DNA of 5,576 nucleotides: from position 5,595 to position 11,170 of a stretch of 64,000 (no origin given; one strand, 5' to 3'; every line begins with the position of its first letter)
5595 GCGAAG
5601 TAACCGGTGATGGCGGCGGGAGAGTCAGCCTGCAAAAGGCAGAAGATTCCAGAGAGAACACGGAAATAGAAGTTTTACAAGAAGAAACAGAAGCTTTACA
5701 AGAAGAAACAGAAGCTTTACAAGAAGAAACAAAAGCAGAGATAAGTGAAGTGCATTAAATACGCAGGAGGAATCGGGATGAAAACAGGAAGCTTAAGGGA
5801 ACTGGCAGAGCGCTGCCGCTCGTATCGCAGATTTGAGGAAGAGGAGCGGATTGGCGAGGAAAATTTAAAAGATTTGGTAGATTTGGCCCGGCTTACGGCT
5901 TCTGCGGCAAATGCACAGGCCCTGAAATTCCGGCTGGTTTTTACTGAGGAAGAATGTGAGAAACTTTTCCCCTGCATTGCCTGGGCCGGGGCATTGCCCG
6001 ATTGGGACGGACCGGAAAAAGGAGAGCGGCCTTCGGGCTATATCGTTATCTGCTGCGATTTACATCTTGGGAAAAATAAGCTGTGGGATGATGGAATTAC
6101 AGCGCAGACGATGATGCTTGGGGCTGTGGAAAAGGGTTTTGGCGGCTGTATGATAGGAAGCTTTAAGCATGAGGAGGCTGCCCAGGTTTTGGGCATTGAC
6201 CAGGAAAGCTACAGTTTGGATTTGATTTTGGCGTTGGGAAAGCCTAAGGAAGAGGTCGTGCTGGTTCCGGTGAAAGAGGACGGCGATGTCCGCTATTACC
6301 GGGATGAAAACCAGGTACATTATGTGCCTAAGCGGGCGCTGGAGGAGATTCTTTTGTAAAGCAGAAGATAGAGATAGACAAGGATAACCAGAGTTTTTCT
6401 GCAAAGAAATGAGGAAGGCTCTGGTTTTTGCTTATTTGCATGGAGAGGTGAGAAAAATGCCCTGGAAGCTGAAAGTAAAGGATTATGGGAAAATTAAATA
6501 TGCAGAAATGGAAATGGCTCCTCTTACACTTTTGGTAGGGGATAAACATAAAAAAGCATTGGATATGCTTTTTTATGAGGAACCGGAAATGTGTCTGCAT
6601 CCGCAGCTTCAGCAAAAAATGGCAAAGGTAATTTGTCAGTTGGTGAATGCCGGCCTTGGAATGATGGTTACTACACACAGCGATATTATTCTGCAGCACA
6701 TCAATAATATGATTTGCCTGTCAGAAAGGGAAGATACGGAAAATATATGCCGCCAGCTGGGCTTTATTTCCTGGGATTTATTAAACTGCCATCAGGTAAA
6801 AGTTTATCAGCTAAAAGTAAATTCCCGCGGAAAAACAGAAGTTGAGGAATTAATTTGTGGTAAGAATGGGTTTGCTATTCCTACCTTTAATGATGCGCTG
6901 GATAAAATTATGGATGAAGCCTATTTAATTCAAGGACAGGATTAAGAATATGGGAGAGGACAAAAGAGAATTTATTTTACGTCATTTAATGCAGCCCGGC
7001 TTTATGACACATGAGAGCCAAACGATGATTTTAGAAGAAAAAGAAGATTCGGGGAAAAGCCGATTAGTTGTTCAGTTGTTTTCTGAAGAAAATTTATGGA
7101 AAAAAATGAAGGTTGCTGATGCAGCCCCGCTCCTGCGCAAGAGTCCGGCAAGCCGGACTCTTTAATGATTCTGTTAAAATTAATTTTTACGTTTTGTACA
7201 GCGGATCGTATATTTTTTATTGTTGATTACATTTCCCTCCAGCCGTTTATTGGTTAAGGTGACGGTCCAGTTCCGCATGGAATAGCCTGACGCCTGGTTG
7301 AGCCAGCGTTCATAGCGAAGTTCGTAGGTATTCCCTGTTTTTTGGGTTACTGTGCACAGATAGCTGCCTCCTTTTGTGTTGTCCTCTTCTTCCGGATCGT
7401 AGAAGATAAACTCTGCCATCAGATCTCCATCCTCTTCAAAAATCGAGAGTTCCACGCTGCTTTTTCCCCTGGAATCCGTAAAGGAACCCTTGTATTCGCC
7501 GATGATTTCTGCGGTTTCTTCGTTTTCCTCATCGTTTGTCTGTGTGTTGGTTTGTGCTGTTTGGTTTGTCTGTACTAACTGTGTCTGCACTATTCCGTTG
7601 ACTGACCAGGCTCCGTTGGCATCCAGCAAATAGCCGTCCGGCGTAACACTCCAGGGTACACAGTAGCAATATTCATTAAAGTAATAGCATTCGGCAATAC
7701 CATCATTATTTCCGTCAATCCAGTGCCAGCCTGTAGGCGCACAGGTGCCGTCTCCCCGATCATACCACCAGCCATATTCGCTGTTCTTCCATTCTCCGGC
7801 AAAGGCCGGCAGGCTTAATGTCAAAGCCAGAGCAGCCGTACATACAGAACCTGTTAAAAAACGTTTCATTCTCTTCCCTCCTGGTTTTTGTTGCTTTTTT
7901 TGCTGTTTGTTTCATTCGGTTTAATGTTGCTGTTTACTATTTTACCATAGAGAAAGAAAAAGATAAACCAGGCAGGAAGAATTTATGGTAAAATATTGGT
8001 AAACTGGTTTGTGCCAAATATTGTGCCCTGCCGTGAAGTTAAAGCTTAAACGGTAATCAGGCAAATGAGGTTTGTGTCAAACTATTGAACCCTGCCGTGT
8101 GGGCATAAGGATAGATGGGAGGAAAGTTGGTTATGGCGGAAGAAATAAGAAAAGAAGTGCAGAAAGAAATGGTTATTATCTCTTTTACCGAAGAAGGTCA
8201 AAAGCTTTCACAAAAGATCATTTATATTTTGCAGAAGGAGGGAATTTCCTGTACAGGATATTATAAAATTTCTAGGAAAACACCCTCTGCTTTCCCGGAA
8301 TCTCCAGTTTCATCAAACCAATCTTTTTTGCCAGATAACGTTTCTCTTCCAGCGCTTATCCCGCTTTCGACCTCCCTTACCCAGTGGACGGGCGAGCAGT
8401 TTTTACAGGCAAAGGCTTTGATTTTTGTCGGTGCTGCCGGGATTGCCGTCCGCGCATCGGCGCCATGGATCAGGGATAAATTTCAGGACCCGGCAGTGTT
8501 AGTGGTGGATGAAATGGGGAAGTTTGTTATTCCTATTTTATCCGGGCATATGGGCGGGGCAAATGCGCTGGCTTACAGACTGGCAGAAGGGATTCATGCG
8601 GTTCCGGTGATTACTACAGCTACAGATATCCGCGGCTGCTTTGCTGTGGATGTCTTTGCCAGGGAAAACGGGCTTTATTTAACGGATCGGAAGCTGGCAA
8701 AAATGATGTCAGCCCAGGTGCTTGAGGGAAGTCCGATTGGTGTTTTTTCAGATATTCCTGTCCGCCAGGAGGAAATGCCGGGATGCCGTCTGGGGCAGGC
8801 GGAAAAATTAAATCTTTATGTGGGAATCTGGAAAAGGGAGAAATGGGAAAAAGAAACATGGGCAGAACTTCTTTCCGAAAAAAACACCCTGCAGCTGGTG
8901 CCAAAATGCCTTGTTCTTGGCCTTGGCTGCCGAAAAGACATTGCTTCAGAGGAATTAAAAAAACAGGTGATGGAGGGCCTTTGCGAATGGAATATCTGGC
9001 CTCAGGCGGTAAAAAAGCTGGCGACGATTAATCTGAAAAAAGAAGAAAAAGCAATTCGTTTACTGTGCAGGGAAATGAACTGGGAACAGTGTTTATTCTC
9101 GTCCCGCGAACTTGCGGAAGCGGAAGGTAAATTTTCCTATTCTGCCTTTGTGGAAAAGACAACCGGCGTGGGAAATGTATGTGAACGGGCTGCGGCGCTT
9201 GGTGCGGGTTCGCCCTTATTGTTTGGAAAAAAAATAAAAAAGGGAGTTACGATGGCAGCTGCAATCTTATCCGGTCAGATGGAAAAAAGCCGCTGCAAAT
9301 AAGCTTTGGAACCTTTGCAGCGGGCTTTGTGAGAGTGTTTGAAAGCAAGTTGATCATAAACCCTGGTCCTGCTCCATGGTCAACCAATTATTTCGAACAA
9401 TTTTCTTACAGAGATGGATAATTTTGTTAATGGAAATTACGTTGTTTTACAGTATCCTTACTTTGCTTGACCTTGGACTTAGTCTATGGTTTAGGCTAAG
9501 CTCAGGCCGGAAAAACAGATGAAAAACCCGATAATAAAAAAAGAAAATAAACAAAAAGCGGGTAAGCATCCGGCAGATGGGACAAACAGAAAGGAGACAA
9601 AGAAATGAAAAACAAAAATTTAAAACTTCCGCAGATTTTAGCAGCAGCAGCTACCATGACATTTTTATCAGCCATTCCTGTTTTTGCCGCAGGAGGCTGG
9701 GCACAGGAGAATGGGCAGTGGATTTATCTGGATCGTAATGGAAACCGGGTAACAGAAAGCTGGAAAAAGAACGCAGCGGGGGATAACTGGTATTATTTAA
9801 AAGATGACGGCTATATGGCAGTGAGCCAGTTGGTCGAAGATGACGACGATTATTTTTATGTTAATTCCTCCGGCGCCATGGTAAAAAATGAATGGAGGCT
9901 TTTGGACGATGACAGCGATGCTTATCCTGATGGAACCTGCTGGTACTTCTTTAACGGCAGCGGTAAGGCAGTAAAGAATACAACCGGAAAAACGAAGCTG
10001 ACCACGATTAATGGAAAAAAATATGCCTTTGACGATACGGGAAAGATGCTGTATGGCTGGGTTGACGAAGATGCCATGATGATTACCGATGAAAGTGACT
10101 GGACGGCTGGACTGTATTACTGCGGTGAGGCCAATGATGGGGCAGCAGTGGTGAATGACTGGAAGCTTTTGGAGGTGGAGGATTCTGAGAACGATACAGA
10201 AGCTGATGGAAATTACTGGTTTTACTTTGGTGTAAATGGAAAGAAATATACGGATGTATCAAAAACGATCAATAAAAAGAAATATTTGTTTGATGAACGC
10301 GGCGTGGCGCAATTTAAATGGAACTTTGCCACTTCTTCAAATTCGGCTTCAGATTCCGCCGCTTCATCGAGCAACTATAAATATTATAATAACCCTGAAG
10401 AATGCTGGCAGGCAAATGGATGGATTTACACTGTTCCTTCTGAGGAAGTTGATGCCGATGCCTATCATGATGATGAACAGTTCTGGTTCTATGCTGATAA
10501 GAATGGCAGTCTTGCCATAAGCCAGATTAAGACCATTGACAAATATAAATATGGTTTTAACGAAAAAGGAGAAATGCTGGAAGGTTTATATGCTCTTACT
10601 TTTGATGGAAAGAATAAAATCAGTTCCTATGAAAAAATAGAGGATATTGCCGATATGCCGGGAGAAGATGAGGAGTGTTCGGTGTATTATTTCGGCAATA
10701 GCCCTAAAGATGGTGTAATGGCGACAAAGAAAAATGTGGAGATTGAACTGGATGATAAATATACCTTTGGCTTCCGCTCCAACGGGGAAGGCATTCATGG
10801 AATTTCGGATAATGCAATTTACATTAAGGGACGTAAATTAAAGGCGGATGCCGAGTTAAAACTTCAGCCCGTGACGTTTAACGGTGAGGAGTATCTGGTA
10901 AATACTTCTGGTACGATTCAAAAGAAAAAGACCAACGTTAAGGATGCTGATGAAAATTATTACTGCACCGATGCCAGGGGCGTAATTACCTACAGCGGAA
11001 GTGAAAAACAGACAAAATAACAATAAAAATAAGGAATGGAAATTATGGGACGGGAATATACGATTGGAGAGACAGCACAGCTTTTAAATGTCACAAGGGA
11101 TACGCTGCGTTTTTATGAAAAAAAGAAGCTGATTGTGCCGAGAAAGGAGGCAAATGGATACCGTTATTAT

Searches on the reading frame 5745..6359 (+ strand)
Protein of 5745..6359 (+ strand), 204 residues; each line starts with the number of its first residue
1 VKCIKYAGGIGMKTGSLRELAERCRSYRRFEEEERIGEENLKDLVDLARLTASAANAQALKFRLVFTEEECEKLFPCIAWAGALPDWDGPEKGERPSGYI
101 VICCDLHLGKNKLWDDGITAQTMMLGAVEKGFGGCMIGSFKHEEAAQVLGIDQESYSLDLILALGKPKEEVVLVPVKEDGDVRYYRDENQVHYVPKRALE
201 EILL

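Call 6: search_protein_families(library=pfam, proteins=[window:5745-6359:+], max_evalue=0.00001)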
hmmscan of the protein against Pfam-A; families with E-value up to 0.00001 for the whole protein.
window:5745-6359:+ (204 aa): 2 families
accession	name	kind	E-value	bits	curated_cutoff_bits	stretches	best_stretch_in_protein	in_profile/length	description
PF00881.29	Nitroreductase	-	5.2e-15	56.5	23.5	1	115-166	118-167/167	Nitroreductase family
PF14512.11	TM1586_NiRdase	-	7.1e-07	29.5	27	0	98-177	68-143/215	Putative TM nitroreductase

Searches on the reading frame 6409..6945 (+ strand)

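Call 6: search_protein_families(library=pfam, proteins=[window:6409-6945:+], max_evalue=0.00001)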
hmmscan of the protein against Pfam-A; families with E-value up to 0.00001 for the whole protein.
window:6409-6945:+ (178 aa): 1 family
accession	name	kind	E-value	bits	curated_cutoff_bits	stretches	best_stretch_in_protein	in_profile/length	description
PF13175.12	AAA_15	-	2.6e-12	47.5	32.1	1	46-94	324-373/374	AAA ATPase domain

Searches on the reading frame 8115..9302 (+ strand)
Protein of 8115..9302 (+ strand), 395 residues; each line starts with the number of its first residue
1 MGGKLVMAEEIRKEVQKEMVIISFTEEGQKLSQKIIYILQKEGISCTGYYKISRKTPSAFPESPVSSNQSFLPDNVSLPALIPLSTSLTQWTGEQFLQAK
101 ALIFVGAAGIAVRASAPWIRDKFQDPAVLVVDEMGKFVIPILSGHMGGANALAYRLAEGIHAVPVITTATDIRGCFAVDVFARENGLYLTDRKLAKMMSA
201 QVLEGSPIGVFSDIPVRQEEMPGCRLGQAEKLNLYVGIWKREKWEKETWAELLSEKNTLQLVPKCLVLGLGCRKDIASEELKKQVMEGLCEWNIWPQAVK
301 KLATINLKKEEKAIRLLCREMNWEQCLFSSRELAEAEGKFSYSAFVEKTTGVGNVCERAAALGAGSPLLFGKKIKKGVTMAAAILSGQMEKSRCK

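Call 6: search_protein_families(library=pfam, proteins=[window:8115-9302:+], max_evalue=0.00001)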
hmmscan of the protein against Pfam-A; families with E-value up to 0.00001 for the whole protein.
window:8115-9302:+ (395 aa): 3 families
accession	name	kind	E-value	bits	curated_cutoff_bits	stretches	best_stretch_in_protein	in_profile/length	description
PF11760.13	CbiG_N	-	7.8e-34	116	25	1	91-171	2-82/82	Cobalamin synthesis G N-terminal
PF01890.21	CbiG_C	-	3.5e-30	105.4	27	1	266-383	1-117/117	Cobalamin synthesis G C-terminus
PF11761.13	CbiG_mid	-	2.2e-07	31.4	22.7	1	176-230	1-55/88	Cobalamin biosynthesis central region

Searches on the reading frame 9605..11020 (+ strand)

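Call 6: search_protein_families(library=pfam, proteins=[window:9605-11020:+], max_evalue=0.00001)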
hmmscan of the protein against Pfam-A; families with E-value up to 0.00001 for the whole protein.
window:9605-11020:+ (471 aa): 2 families
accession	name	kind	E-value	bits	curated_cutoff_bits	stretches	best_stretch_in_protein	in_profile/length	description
PF19127.6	Choline_bind_3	-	6.1e-16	58.5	27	1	59-97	8-47/47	Choline-binding repeat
PF01473.26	Choline_bind_1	-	5.8e-11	42.6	20.5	0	53-71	3-19/19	Putative cell wall binding repeat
